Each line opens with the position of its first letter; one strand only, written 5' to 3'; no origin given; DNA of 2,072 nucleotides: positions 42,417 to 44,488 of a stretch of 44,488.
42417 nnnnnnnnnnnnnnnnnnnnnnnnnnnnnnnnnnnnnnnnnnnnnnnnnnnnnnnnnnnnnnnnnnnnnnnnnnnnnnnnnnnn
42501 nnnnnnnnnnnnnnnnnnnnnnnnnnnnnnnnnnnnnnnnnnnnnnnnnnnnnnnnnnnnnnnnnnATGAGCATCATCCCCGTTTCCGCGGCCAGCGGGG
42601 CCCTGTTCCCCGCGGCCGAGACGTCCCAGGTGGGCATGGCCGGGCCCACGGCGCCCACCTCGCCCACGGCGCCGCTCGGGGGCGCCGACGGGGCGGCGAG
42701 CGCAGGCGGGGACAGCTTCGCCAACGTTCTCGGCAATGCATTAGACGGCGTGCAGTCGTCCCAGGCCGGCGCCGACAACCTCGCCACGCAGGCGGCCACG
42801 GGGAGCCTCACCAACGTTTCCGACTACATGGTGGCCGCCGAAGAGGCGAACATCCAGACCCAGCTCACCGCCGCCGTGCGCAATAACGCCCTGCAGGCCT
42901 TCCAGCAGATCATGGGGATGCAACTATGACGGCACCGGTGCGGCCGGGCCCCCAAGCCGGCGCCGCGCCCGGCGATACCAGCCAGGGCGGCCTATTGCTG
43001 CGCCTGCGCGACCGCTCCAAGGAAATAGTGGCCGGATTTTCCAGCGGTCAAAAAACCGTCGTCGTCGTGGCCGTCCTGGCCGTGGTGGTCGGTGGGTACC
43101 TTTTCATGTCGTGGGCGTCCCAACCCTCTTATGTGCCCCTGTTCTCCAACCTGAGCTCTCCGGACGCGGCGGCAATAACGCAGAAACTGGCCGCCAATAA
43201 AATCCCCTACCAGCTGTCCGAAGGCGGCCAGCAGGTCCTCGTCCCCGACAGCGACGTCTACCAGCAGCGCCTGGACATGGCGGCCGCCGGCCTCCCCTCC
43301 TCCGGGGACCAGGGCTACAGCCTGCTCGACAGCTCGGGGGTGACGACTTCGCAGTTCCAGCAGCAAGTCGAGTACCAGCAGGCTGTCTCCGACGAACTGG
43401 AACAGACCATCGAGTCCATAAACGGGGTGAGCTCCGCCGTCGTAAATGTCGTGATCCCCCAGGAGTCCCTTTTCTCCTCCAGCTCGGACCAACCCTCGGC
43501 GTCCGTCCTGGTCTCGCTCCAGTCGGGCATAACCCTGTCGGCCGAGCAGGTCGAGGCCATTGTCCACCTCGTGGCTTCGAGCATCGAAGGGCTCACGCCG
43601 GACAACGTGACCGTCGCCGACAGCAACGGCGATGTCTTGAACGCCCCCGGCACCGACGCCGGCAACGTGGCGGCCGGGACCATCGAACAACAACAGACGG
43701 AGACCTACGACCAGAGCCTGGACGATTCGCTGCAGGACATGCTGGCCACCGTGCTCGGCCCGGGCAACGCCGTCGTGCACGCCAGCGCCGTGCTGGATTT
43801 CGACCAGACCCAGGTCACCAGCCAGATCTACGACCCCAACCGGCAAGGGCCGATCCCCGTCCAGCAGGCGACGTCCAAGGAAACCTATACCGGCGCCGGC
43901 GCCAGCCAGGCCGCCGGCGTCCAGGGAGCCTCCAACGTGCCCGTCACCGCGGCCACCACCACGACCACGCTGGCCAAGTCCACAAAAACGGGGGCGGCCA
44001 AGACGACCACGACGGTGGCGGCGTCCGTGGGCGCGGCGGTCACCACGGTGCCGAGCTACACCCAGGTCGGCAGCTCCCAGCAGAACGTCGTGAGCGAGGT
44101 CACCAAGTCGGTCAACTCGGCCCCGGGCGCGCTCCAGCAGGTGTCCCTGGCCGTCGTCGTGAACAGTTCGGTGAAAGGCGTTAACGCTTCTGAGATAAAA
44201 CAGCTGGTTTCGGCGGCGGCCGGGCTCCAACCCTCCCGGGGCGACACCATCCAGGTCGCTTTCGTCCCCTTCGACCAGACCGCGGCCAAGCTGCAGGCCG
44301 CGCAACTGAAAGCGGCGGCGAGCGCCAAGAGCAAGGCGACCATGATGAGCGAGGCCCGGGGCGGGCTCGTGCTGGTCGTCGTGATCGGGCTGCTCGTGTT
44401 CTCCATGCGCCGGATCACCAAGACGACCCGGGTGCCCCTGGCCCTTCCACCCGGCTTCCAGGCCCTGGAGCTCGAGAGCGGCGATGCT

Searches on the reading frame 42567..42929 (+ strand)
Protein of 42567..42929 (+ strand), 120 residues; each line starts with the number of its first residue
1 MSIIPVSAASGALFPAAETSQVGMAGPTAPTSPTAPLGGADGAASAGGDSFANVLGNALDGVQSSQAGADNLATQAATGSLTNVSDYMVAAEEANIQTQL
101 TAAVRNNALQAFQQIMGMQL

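Call 6: search_protein_families(library=pfam, proteins=[window:42567-42929:+])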
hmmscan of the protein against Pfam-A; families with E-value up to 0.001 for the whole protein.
window:42567-42929:+ (120 aa): 1 family
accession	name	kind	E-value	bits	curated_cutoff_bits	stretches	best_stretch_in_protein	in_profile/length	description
PF02049.23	FliE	-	8.1e-22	77.6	22.4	1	41-120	10-89/89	Flagellar hook-basal body complex protein FliE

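Call 63: find_encoding_contigs(protein=window:42567-42929:+, flank=10000, max_places=4)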
Protein window:42567-42929:+ (120 aa): 7 contigs read that carry it; 4 places shown.
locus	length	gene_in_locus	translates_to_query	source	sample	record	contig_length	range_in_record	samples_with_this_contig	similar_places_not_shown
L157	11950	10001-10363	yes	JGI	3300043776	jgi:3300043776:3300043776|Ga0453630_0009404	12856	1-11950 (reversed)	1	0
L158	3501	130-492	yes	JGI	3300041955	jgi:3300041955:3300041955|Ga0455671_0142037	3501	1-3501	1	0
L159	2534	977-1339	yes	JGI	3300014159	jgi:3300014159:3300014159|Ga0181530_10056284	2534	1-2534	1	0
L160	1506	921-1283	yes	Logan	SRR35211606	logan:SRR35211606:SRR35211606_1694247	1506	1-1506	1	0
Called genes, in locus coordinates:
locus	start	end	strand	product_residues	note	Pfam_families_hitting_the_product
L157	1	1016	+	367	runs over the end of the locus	PF00535:Glycos_transf_2, PF13641:Glyco_tranf_2_3 (weak), PF10111:Glyco_tranf_2_2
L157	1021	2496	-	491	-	PF13439:Glyco_transf_4 (weak), PF13692:Glyco_trans_1_4, PF13428:TPR_14 (faint), PF00534:Glycos_transf_1, PF13524:Glyco_trans_1_2 (weak), PF20706:GT4-conflict (weak)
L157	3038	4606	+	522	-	PF00535:Glycos_transf_2, PF00515:TPR_1 (faint), PF07719:TPR_2 (faint), PF13181:TPR_8 (faint), PF13424:TPR_12 (faint)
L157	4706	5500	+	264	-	PF00669:Flagellin_N, PF00700:Flagellin_C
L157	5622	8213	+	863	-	PF02465:FliD_N, PF07195:FliD_C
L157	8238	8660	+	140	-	PF02561:FliS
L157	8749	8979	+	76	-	-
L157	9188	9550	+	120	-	-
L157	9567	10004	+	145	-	PF06429:Flg_bbr_C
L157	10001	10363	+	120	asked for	PF02049:FliE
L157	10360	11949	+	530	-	?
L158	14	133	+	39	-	PF06429:Flg_bbr_C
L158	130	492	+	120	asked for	PF02049:FliE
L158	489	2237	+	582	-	PF01514:YscJ_FliF, PF08345:YscJ_FliF_C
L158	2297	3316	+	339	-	PF03448:MgtE_N (faint), PF14842:FliG_N, PF14841:FliG_M, PF01706:FliG_C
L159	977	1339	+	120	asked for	PF02049:FliE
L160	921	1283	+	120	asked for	PF02049:FliE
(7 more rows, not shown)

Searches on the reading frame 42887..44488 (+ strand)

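Call 31: search_protein_families(library=pfam, proteins=[window:42887-44488:+], max_evalue=0.01)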
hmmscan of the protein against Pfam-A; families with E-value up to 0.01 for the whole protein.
window:42887-44488:+ (534 aa): 2 families
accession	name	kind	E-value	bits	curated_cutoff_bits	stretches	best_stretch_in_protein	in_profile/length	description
PF01514.23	YscJ_FliF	-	2e-63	213.9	24.4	1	78-252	2-178/179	Secretory protein of YscJ/FliF family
PF08345.17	YscJ_FliF_C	-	7.4e-23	82.1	23.8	1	286-462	1-147/147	Flagellar M-ring protein C-terminal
